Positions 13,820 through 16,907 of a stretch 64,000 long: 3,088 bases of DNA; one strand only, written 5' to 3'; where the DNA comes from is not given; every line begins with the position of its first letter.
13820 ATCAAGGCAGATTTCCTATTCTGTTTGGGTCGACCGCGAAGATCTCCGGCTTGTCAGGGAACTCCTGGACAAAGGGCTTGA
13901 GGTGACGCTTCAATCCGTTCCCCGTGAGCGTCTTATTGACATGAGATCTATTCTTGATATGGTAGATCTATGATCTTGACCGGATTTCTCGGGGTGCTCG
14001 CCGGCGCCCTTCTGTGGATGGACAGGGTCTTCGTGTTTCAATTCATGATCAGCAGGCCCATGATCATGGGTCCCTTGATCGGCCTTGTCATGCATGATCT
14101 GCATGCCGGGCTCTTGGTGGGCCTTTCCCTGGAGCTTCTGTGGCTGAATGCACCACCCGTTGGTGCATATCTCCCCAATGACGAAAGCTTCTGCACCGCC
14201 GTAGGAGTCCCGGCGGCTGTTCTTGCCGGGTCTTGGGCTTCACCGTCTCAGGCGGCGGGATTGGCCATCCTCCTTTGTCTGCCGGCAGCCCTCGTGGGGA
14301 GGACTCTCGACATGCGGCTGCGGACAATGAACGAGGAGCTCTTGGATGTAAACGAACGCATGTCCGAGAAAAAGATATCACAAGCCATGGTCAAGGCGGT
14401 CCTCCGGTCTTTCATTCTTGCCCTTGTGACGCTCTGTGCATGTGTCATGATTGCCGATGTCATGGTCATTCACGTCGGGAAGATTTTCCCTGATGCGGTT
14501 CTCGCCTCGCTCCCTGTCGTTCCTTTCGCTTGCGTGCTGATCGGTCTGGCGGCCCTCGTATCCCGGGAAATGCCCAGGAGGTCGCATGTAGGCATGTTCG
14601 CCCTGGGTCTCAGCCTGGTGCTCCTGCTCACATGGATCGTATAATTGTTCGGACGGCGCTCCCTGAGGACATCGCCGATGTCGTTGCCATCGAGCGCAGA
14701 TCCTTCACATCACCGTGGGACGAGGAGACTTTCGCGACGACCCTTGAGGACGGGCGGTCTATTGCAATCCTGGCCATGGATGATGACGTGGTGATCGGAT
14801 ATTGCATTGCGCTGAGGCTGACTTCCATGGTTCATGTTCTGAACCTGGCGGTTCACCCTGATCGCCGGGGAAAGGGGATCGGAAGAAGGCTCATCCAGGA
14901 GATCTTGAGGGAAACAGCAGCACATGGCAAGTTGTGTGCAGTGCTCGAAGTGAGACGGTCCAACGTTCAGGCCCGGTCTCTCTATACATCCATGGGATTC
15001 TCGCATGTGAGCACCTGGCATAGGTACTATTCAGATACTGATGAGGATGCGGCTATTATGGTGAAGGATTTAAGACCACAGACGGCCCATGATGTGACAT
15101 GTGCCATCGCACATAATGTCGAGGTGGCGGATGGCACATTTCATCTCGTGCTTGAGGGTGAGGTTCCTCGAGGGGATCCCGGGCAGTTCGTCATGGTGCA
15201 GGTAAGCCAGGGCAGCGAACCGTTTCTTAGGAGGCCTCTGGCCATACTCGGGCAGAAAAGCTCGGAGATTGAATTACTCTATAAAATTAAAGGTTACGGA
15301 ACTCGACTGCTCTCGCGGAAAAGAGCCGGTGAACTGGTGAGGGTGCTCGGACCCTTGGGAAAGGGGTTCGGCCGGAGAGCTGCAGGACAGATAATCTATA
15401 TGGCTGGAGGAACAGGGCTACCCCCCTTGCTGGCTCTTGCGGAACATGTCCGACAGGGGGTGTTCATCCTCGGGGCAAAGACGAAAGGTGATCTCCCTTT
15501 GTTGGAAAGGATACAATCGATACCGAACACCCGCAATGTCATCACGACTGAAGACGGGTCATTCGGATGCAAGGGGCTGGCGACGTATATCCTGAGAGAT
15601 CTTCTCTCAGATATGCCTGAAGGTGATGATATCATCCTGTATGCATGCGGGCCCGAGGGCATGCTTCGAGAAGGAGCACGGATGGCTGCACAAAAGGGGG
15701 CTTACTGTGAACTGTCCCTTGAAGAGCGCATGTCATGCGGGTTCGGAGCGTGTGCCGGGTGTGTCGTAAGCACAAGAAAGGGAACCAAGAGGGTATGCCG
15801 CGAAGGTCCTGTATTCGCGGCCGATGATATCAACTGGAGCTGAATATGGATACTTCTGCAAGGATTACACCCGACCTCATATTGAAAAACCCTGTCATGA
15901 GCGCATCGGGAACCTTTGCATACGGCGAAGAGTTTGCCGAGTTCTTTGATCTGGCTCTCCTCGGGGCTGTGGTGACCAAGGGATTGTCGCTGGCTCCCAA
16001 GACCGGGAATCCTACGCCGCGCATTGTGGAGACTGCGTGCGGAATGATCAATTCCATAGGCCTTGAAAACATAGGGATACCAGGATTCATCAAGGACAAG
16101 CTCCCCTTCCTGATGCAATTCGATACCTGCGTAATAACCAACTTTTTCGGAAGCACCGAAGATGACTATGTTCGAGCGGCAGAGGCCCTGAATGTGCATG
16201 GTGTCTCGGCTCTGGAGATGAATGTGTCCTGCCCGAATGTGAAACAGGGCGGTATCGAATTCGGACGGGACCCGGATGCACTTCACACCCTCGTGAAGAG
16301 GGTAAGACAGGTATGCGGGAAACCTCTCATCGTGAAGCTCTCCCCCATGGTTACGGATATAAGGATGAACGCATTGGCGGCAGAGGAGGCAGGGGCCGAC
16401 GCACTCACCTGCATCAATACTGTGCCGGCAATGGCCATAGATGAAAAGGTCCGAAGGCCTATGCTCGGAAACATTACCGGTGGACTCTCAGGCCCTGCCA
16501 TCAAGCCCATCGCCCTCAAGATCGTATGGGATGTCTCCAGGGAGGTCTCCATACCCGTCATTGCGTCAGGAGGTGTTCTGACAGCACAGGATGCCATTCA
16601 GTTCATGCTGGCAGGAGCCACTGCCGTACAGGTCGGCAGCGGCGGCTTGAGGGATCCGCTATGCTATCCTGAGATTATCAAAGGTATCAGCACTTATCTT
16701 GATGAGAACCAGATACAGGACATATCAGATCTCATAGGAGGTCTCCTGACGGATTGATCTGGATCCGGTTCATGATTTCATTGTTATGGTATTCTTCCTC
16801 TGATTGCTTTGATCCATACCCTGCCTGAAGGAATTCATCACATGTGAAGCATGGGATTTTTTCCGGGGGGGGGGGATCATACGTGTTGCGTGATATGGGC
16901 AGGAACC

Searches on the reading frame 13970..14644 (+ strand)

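Call 5: search_protein_families(library=pfam, proteins=[window:13970-14644:+])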
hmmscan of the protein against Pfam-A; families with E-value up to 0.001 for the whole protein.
window:13970-14644:+ (224 aa): 1 family
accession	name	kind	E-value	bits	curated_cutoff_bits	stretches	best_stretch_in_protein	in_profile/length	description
PF03609.19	EII-Sor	-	2.1e-22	80.2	26.3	1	7-220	6-216/233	PTS system sorbose-specific iic component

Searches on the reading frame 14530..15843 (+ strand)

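Call 5: search_protein_families(library=pfam, proteins=[window:14530-15843:+])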
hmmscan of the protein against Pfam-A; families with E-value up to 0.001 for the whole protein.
window:14530-15843:+ (437 aa): 7 families
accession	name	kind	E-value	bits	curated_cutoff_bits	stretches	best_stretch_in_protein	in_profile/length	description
PF00583.31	Acetyltransf_1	-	9.2e-18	65.1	20.7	1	50-157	3-116/116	Acetyltransferase (GNAT) family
PF13508.13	Acetyltransf_7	-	1.3e-15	58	27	1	79-158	5-83/84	Acetyltransferase (GNAT) domain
PF10418.14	DHODB_Fe-S_bind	-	8e-15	54.7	23.9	1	398-434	1-40/41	Iron-sulfur cluster binding domain of dihydroorotate dehydrogenase B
PF13673.13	Acetyltransf_10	-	3.4e-13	50.1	23.6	1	57-160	11-110/128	Acetyltransferase (GNAT) domain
PF08445.16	FR47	-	1.4e-08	35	22.1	1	92-165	16-83/86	FR47-like protein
PF13527.13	Acetyltransf_9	-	4.2e-05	24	25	1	40-159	2-126/127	Acetyltransferase (GNAT) domain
PF00175.26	NAD_binding_1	-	5.4e-05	24.3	22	1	292-380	3-105/109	Oxidoreductase NAD-binding domain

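Call 6: search_protein_families(library=ncbifam, proteins=[window:14530-15843:+])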
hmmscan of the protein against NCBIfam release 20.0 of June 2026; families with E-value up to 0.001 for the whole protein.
window:14530-15843:+ (437 aa): 31 families (the best 25 are shown)
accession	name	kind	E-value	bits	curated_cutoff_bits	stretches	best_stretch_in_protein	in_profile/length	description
NF000799.0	PRK00054.1-4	equivalog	6.9e-50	169.5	314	1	192-434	8-256/258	dihydroorotate dehydrogenase electron transfer subunit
NF000798.0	PRK00054.1-3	equivalog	6e-48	163.6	219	1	191-434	8-242/244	dihydroorotate dehydrogenase electron transfer subunit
NF000797.0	PRK00054.1-2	equivalog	3.5e-40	138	270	1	192-434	18-265/267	dihydroorotate dehydrogenase electron transfer subunit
NF000796.0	PRK00054.1-1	equivalog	1.4e-39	135.8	224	1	189-434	4-235/254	dihydroorotate dehydrogenase electron transfer subunit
TIGR01575.1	rimI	equivalog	1.1e-32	112.9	86.4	1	48-177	2-132/132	ribosomal protein S18-alanine N-acetyltransferase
NF004862.0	PRK06222.1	subfamily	3.9e-30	105.3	220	1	216-436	29-250/281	sulfide/dihydroorotate dehydrogenase-like FAD/NAD-binding protein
NF009414.0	PRK12778.1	equivalog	4.4e-30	104.6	1103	1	200-436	11-250/752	bifunctional dihydroorotate dehydrogenase B NAD binding subunit/NADPH-dependent glutamate synthase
NF007025.1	PRK09491.1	equivalog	7.8e-23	81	173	1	43-178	6-142/145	ribosomal protein S18-alanine N-acetyltransferase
NF006220.0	PRK08345.1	subfamily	9.4e-17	61.2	395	2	345-434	198-287/294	cytochrome-c3 hydrogenase subunit gamma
NF040830.1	sulfhyd_ShyC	equivalog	9.5e-15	54.5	600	2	347-431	194-278/288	NAD(P)-dependent hydrogenase/sulfhydrogenase 2 subunit gamma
NF009413.0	PRK12775.1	equivalog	3e-14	51.8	1895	1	215-434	28-248/1006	putative trifunctional 2-polyprenylphenol hydroxylase/glutamate synthase subunit beta/ferritin domain-containing protein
TIGR02911.1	sulfite_red_B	equivalog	1.5e-13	50.4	288.6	1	201-430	20-252/261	anaerobic sulfite reductase subunit AsrB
NF009415.0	PRK12779.1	equivalog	8e-12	43.9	1519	1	189-436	649-920/944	putative bifunctional glutamate synthase subunit beta/2-polyprenylphenol hydroxylase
NF040810.1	BenC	equivalog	9.6e-11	41.4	430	1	188-387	104-316/333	benzoate 1,2-dioxygenase electron transfer component BenC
NF040835.1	sulfhyd_HydG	equivalog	1.8e-10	40.5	650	1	217-434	52-284/292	NADPH-dependent hydrogenase/sulfhydrogenase 1 subunit gamma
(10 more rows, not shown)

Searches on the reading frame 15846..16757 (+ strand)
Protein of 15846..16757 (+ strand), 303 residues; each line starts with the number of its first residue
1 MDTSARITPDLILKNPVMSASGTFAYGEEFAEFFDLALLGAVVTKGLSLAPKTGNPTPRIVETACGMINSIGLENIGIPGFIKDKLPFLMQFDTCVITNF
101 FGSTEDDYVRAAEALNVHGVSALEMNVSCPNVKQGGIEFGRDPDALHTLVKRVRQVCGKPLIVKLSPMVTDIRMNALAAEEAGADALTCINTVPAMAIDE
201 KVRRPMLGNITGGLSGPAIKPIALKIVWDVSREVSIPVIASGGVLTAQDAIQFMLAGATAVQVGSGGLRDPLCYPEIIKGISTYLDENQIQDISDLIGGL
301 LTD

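Call 5: search_protein_families(library=pfam, proteins=[window:15846-16757:+])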
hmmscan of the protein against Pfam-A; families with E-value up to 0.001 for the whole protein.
window:15846-16757:+ (303 aa): 4 families
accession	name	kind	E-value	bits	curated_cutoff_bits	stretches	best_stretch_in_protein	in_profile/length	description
PF01180.27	DHO_dh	-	5.6e-74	249.4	27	1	10-284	8-290/291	Dihydroorotate dehydrogenase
PF01207.24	Dus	-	7.9e-12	45.3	20.4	2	221-276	170-226/311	Dihydrouridine synthase (Dus)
PF03060.21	NMO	-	2.4e-05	24.4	28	1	208-265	164-223/331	Nitronate monooxygenase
PF00977.27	His_biosynth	-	0.0007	19.5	23.6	0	223-267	61-105/228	Histidine biosynthesis protein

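Call 6: search_protein_families(library=ncbifam, proteins=[window:15846-16757:+])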
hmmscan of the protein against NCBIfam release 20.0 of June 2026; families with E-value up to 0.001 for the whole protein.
window:15846-16757:+ (303 aa): 25 families
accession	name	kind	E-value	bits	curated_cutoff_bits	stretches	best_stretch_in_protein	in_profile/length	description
NF005574.0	PRK07259.1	equivalog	2.1e-117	391.4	269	1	9-298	10-300/304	dihydroorotate dehydrogenase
TIGR01037.2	pyrD_sub1_fam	subfamily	1.4e-102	342.8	270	1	10-298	7-297/300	dihydroorotate dehydrogenase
NF041011.1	dihydoor_dh_Arch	equivalog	4.4e-63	213.1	330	1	10-298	5-285/289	dihydroorotate dehydrogenase PyrD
NF006183.0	PRK08318.1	equivalog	6.2e-40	137.2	335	1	94-298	100-317/422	NAD-dependent dihydropyrimidine dehydrogenase subunit PreA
NF002702.0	PRK02506.1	equivalog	2.3e-37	128.8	301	1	10-300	10-309/313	dihydroorotate oxidase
NF003652.0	PRK05286.2-5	equivalog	1.6e-23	83.5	267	1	13-293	60-352/353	quinone-dependent dihydroorotate dehydrogenase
NF003650.0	PRK05286.2-3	equivalog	5.4e-21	74.9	477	1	30-298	98-386/393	quinone-dependent dihydroorotate dehydrogenase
NF005741.0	PRK07565.1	subfamily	7.2e-21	74.6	303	1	93-300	102-306/335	dihydroorotate dehydrogenase-like protein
NF003645.0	PRK05286.1-2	equivalog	7.8e-20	71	366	1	48-298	89-352/359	quinone-dependent dihydroorotate dehydrogenase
NF003648.0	PRK05286.2-1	equivalog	4.5e-18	65.3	433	1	50-299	96-354/360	quinone-dependent dihydroorotate dehydrogenase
NF003651.0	PRK05286.2-4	equivalog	1.3e-17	63.5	448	1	48-298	105-373/377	quinone-dependent dihydroorotate dehydrogenase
NF003646.0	PRK05286.1-4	equivalog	3.2e-17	62.3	457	1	12-268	53-322/341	quinone-dependent dihydroorotate dehydrogenase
TIGR01036.1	pyrD_sub2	equivalog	9.2e-16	57.5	200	1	14-298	56-352/356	dihydroorotate dehydrogenase (quinone)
NF003644.0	PRK05286.1-1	equivalog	7.3e-15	54.9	418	1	11-267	52-321/336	quinone-dependent dihydroorotate dehydrogenase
NF003647.0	PRK05286.1-5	equivalog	3.3e-14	52.5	619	1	14-298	59-351/354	quinone-dependent dihydroorotate dehydrogenase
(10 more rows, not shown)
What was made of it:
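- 15846..16757 (+): pyrD (dihydroorotate dehydrogenase 1B catalytic subunit), the conserved upstream neighbour. Calls 5 and 6.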
